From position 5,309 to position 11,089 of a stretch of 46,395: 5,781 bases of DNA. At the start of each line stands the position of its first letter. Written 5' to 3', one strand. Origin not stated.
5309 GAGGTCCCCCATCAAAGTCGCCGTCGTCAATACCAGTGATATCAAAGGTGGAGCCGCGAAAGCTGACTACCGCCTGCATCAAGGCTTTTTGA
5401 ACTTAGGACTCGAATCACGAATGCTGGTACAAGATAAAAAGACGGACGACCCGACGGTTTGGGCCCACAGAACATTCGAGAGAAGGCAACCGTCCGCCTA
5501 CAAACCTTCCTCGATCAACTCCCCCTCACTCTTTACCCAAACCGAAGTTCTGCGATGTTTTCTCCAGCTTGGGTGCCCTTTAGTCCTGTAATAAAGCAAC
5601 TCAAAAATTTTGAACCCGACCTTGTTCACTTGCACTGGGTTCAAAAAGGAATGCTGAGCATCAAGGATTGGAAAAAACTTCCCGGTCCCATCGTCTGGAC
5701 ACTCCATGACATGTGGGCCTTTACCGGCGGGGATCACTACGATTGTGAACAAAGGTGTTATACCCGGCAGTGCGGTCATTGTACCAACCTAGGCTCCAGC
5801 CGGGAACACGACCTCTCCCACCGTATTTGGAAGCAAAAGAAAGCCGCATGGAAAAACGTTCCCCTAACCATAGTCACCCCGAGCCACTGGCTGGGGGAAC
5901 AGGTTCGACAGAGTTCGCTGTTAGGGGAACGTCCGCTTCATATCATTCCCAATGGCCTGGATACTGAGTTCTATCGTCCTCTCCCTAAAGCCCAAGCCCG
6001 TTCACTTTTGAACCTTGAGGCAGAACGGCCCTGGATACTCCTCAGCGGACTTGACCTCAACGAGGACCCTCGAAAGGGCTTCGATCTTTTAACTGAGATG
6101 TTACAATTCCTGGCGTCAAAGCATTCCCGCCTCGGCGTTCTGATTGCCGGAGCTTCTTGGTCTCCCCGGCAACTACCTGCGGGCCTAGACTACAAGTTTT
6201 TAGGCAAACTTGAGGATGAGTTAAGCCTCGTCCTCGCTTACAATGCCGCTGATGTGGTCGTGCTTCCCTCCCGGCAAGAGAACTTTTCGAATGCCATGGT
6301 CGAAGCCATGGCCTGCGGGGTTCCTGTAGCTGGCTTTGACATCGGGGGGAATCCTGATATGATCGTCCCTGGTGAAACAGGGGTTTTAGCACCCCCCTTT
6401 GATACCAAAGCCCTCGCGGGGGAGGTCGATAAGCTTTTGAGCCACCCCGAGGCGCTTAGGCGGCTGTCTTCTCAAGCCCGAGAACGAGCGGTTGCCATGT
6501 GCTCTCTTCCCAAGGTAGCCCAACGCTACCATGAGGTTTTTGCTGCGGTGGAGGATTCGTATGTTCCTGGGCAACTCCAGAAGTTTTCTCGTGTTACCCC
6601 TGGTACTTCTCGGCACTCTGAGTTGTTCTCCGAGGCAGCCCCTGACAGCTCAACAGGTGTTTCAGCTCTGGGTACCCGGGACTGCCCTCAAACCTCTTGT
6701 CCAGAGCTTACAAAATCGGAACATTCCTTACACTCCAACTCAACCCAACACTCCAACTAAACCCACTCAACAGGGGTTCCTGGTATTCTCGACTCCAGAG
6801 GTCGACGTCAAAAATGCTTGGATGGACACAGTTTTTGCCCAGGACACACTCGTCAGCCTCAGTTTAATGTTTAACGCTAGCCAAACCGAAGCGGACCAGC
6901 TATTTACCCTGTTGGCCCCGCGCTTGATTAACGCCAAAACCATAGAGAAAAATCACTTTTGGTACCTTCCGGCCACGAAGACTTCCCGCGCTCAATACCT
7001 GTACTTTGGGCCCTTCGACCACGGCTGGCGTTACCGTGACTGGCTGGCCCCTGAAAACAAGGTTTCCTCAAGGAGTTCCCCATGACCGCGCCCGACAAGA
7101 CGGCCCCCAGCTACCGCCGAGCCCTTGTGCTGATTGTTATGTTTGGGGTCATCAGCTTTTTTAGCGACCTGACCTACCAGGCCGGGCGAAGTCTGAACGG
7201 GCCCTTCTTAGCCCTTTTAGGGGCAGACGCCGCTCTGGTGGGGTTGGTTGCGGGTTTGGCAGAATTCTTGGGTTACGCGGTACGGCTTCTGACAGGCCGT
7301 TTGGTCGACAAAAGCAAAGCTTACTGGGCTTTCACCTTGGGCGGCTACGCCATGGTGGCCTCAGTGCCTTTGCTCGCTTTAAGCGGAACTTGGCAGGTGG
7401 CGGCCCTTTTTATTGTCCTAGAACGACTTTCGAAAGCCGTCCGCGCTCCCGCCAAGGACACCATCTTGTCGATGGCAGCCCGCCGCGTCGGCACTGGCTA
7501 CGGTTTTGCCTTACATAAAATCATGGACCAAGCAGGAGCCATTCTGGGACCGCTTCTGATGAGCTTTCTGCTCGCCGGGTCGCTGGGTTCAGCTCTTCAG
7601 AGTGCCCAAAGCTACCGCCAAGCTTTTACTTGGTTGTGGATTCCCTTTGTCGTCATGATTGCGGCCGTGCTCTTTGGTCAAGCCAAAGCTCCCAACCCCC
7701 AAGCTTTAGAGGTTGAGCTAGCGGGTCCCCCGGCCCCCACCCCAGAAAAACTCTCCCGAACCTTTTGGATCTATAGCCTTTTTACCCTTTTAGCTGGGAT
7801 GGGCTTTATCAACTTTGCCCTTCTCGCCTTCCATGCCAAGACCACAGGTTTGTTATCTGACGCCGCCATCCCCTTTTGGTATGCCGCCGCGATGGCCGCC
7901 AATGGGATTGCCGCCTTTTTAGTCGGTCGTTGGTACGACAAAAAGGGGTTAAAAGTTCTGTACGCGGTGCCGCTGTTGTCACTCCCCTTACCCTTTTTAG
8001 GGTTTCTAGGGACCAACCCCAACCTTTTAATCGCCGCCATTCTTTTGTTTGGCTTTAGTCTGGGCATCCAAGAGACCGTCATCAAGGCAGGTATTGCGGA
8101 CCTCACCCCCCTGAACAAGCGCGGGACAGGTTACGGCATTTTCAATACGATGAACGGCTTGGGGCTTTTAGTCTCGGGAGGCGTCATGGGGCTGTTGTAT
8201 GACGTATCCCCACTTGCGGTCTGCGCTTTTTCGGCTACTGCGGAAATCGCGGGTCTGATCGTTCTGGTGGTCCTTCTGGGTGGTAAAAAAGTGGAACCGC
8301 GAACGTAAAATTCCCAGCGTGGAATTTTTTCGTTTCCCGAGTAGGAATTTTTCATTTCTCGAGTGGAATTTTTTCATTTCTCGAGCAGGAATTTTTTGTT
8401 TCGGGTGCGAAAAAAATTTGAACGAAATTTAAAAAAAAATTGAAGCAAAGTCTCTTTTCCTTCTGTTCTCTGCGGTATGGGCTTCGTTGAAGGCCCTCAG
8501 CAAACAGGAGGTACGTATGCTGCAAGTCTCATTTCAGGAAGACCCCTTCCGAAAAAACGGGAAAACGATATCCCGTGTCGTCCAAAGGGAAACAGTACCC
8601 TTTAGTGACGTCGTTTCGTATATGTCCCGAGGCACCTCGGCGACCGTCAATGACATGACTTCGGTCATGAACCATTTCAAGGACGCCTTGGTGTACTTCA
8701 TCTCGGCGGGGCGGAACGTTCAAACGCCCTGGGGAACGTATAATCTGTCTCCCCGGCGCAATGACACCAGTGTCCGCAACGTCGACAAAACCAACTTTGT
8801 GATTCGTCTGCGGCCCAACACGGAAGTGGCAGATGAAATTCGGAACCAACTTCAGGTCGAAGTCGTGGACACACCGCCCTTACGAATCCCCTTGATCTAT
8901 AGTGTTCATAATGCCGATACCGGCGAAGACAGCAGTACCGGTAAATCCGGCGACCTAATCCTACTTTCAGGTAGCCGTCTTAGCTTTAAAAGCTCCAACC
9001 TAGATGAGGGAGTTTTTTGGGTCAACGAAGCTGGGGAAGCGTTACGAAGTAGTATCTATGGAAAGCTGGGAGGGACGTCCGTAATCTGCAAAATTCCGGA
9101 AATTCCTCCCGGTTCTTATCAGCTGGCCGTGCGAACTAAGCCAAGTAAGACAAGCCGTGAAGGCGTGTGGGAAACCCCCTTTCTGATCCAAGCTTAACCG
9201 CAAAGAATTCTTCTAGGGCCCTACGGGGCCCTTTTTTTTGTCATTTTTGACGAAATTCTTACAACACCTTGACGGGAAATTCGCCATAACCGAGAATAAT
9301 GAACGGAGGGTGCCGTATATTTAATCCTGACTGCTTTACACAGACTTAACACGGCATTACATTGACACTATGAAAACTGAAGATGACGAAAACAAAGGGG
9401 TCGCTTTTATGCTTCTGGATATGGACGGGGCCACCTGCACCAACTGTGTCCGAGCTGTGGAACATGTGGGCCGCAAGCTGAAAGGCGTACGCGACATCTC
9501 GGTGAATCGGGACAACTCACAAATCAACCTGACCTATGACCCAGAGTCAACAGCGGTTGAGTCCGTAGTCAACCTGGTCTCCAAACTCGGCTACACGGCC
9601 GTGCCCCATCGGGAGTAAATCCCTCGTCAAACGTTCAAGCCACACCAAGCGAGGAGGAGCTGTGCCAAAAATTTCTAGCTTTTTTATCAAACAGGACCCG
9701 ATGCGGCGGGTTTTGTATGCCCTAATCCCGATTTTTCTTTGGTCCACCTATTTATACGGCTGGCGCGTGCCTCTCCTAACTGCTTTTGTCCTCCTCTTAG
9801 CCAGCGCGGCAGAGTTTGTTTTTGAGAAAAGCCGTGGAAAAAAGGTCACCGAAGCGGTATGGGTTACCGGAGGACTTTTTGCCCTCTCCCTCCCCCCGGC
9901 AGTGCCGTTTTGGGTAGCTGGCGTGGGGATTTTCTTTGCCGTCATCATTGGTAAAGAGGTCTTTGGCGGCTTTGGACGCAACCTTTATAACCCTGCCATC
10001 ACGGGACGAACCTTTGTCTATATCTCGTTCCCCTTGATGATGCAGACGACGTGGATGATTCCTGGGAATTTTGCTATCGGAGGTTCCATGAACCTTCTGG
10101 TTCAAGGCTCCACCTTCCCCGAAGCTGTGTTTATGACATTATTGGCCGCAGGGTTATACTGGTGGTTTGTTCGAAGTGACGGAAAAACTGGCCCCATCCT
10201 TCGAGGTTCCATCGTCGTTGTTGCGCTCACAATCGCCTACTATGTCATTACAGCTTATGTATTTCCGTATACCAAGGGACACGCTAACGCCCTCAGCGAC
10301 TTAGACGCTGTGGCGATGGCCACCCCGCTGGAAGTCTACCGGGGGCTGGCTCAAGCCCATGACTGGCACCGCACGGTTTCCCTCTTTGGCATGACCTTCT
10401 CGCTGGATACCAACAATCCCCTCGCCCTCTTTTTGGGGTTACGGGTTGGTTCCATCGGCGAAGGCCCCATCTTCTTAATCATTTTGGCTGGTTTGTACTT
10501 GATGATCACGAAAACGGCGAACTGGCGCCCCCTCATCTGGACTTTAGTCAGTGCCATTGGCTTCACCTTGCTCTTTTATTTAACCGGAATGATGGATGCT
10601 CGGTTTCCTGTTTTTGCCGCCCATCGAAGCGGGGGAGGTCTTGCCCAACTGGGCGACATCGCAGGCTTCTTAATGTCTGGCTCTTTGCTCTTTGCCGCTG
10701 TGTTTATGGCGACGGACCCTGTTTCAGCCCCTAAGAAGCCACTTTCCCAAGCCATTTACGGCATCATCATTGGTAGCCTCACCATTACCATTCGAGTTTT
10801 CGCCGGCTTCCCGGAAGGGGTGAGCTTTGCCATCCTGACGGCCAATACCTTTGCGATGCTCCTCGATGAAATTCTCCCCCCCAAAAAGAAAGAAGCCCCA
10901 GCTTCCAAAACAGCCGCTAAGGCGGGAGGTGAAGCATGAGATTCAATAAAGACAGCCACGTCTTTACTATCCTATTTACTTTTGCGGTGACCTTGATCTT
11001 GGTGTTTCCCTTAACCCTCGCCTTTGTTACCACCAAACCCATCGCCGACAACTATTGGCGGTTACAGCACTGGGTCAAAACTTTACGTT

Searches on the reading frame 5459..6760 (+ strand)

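Call 49: search_protein_families(library=pfam, proteins=[window:5459-6760:+], max_evalue=0.00001)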
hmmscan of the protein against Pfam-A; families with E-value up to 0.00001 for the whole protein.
window:5459-6760:+ (433 aa): 4 families
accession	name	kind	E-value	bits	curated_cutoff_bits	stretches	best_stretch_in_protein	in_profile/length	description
PF13692.12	Glyco_trans_1_4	-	7.1e-25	88.4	27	1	201-328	11-141/142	Glycosyl transferases group 1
PF00534.26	Glycos_transf_1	-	1.9e-24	86.6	26.4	1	204-343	26-172/172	Glycosyl transferases group 1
PF13439.12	Glyco_transf_4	-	3.3e-13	50.5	28.5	1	25-170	45-169/170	Glycosyltransferase Family 4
PF13524.12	Glyco_trans_1_2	-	1e-08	35.7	25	1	213-352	4-137/144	Glycosyl transferase-like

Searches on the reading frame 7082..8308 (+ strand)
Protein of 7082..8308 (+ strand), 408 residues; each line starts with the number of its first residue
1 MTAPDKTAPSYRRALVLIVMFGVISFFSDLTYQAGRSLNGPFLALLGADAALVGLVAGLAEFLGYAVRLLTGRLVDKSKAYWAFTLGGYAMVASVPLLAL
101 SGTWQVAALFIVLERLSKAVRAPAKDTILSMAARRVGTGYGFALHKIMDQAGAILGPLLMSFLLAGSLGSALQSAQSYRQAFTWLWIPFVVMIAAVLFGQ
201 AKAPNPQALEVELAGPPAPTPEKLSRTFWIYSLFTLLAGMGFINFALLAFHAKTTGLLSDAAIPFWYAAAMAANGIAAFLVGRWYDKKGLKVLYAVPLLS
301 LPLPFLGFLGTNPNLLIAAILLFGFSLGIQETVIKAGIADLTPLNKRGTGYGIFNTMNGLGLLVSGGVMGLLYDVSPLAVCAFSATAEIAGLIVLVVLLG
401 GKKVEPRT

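Call 49: search_protein_families(library=pfam, proteins=[window:7082-8308:+], max_evalue=0.00001)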
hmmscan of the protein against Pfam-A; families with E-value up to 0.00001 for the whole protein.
window:7082-8308:+ (408 aa): 1 family
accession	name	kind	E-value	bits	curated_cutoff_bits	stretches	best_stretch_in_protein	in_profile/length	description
PF07690.21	MFS_1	-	4.6e-22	78.8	33.4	2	234-399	6-172/347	Major Facilitator Superfamily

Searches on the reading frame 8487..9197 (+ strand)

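Call 49: search_protein_families(library=pfam, proteins=[window:8487-9197:+], max_evalue=0.00001)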
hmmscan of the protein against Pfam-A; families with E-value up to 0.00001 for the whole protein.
window:8487-9197:+ (236 aa): 1 family
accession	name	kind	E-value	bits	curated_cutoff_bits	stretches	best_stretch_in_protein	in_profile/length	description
PF14734.12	DUF4469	-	7.5e-08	32.7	22.6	1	137-224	1-92/101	Domain of unknown function (DUF4469) with IG-like fold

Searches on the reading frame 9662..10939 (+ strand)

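Call 49: search_protein_families(library=pfam, proteins=[window:9662-10939:+], max_evalue=0.00001)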
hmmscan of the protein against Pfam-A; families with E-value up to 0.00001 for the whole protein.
window:9662-10939:+ (425 aa): 1 family
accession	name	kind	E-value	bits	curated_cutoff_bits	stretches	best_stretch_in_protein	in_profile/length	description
PF03116.20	NQR2_RnfD_RnfE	-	1.6e-73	248.1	27.7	1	12-409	16-294/296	NQR2, RnfD, RnfE family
